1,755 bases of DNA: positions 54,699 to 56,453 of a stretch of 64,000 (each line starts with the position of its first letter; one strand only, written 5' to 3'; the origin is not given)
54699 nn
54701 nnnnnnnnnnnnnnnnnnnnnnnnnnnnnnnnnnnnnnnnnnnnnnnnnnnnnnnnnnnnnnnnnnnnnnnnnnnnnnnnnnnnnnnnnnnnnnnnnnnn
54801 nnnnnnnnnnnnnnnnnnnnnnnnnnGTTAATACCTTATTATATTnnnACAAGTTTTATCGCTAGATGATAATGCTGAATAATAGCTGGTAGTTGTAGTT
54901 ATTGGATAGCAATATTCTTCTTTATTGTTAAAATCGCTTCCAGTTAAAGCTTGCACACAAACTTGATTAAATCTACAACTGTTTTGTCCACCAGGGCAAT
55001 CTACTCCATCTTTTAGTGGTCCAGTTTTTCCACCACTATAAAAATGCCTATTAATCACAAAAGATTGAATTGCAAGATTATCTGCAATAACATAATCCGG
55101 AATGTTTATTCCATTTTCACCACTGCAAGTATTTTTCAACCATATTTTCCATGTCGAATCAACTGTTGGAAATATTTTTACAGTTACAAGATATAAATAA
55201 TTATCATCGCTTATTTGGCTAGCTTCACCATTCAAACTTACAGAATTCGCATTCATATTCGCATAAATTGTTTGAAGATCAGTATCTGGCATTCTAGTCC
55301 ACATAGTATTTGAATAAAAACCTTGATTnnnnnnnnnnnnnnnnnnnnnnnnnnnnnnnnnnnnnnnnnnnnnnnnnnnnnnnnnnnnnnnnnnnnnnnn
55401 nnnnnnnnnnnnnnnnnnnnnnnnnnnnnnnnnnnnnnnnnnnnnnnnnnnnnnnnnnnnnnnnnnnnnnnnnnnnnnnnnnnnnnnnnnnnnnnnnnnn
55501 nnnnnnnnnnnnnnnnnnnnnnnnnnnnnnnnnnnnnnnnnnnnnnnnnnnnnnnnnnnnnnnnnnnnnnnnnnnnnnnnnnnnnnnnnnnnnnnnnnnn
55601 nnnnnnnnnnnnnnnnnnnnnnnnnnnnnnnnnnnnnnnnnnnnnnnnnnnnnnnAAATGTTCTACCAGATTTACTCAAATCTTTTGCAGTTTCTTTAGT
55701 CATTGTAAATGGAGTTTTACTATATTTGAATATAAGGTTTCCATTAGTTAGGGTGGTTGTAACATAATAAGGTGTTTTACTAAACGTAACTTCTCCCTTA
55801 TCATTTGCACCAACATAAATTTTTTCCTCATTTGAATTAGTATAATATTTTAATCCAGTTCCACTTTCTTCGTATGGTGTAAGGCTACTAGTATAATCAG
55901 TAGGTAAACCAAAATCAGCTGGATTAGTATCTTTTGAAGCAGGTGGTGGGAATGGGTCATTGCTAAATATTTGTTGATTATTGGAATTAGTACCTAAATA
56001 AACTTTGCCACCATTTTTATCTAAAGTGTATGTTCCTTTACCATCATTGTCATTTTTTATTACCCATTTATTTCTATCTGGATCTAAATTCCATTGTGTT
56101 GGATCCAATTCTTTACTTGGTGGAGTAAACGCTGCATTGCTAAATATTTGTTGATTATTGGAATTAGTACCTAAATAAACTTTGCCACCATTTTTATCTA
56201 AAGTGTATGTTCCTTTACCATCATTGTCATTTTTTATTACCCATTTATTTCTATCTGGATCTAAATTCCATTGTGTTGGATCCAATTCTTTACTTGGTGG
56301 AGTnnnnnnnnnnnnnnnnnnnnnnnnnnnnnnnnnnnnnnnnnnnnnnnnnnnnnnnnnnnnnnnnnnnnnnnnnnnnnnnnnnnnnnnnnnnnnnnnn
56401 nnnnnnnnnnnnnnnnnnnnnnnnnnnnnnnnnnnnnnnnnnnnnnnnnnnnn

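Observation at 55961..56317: Perfect 2 x 177-nt tandem duplication plus a C8 homopolymer in a surface-protein gene: candidate contingency (phase/length-variable) locus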

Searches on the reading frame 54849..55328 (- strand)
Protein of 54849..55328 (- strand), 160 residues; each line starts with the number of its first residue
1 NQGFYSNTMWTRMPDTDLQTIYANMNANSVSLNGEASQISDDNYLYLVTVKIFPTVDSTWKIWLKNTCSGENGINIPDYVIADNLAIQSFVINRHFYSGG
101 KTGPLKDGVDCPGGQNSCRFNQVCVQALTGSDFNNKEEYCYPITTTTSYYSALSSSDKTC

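Call 64: find_homologous_proteins(query=A2, max_evalue=0.001)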
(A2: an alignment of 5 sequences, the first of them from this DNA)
Query A2 (5 sequences) (160 aa, profile of the alignment): 4 proteins with E <= 0.001 among 2711 candidates.
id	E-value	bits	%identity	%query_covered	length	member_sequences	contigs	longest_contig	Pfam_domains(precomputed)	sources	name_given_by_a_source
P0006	4.4e-52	194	37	77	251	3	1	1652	-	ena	-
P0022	1.7e-41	160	35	69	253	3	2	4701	-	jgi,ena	-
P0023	6.8e-41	158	33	76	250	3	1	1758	-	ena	-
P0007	2.2e-40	156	27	74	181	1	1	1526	-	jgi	jgi:hypothetical protein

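Call 73: predict_structure(alignment_id=A2)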
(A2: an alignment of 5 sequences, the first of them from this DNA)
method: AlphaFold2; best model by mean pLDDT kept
length: 160 residues; sequences in the alignment: 5
mean_pLDDT: 68.0   pTM: 0.64
mean pLDDT of the five models: 68.0, 64.2, 64.0, 63.4, 61.5
residues with pLDDT >= 90: 18; 70-90: 66; 50-70: 39; < 50: 37
segments of 3 or more residues with pLDDT < 50: 1-13, 106-116, 149-160
pLDDT, mean of each block of 10 residues (from residue 1): 33 55 74 80 76 86 77 65 85 66 53 52 90 88 68 39
secondary structure, 60 per line:
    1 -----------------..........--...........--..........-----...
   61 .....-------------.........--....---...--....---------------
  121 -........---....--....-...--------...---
elements in order: H18-27 E30-40 E43-52 E58-65 E79-87 H90-93 E97-99 E102-105 E122-129 H133-136 E139-142 E144-146

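Call 75: fold_search(model_id=the predicted structure, library=pdb)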
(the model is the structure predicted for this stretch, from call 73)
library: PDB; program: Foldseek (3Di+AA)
matches with E <= 10: 1446; with E <= 0.001: 0
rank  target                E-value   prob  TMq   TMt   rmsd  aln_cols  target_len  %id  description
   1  8xrv_C                3.5e-03  0.97  0.33  0.10   6.6       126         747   12  The crystal structure of a GH3 enzyme CcBgl3B with glucose (released 2024-04-10)
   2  1xq4_B                3.9e-03  0.96  0.31  0.38   7.1       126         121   12  Crystal Structure of the Putative ApaA Protein from Bordetella pertussis, Northeast Structural Genomics Target BeR40 (released 2004-11-09)
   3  6k35_A                4.1e-03  0.93  0.30  0.10   6.4       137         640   12  Crystal structure of GH20 exo beta-N-acetylglucosaminidase from Vibrio harveyi in complex with NAG-thiazoline (released 2020-05-13)
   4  1xq4_A                4.4e-03  0.97  0.31  0.38   7.1       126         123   13  Crystal Structure of the Putative ApaA Protein from Bordetella pertussis, Northeast Structural Genomics Target BeR40 (released 2004-11-09)
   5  8xrx_C                5.2e-03  0.95  0.32  0.10   6.6       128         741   11  The crystal structure of a GH3 enzyme CcBgl3B with glucose and gentiobiose (released 2024-04-10)
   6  8xrx_B                5.5e-03  0.90  0.29  0.10   7.4       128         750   12  The crystal structure of a GH3 enzyme CcBgl3B with glucose and gentiobiose (released 2024-04-10)
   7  5z87_A                6.5e-03  0.96  0.32  0.10   6.5       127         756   11  Structural of a novel b-glucosidase EmGH1 at 2.3 angstrom from Erythrobacter marinus (released 2019-02-06)
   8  2f1e_MODEL_1_A        6.5e-03  0.85  0.29  0.35   7.1       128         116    9  Solution structure of ApaG protein (released 2006-10-24)
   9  1tza_B                6.8e-03  0.90  0.29  0.33   7.1       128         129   12  X-ray structure of Northeast Structural Genomics Consortium target SoR45 (released 2004-07-27)
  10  5z87_B                7.2e-03  0.95  0.33  0.10   6.5       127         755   11  Structural of a novel b-glucosidase EmGH1 at 2.3 angstrom from Erythrobacter marinus (released 2019-02-06)
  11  8xrv_D                7.2e-03  0.92  0.32  0.10   7.2       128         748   11  The crystal structure of a GH3 enzyme CcBgl3B with glucose (released 2024-04-10)
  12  21ji_A                7.2e-03  0.82  0.26  0.09   7.8       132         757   12  Crystal structure of isoprimeverose-producing enzyme from Phaeoacremonium minimum (released 2026-04-08)
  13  8xrt_E                7.7e-03  0.94  0.32  0.10   6.7       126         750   12  The crystal structure of a GH3 enzyme CcBgl3B (released 2024-04-10)
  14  8xrx_A                7.7e-03  0.94  0.32  0.10   6.7       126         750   12  The crystal structure of a GH3 enzyme CcBgl3B with glucose and gentiobiose (released 2024-04-10)
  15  1ft3_B                7.7e-03  0.87  0.33  0.36   6.2       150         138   10  CRYSTAL STRUCTURE OF TRUNCATED RHOGDI K141A MUTANT (released 2001-05-02)
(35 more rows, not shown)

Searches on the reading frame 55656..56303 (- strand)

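Call 35: search_protein_families(library=pfam, proteins=[window:55656-56303:-], max_evalue=10)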
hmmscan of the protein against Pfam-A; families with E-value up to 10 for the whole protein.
seq(216 aa): 8 families
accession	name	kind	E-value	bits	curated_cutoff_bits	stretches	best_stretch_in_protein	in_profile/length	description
PF03212.20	Pertactin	-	0.0027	18.1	22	2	22-47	81-105/121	Pertactin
PF19076.6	CshA_repeat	-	0.0076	17.3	27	1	54-101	20-68/103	Surface adhesin CshA repetitive domain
PF10880.13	DUF2673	-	0.023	15.3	20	1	69-88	53-73/82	Protein of unknown function (DUF2673)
PF15631.11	Imm-NTF2-2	-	0.032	14.8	26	0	21-54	35-62/68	NTF2 fold immunity protein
PF08553.16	VID27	-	0.045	13.3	22.1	1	60-101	45-86/356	VID27 C-terminal WD40-like domain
PF11763.13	DIPSY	-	0.093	13.4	25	0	15-56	57-98/122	Cell-wall adhesin ligand-binding C-terminal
PF02239.22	Cytochrom_D1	-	0.11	11.5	25.5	1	25-64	254-293/368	Cytochrome D1 heme domain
PF04170.18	NlpE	-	3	9.2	22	0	87-113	40-66/86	NlpE N-terminal domain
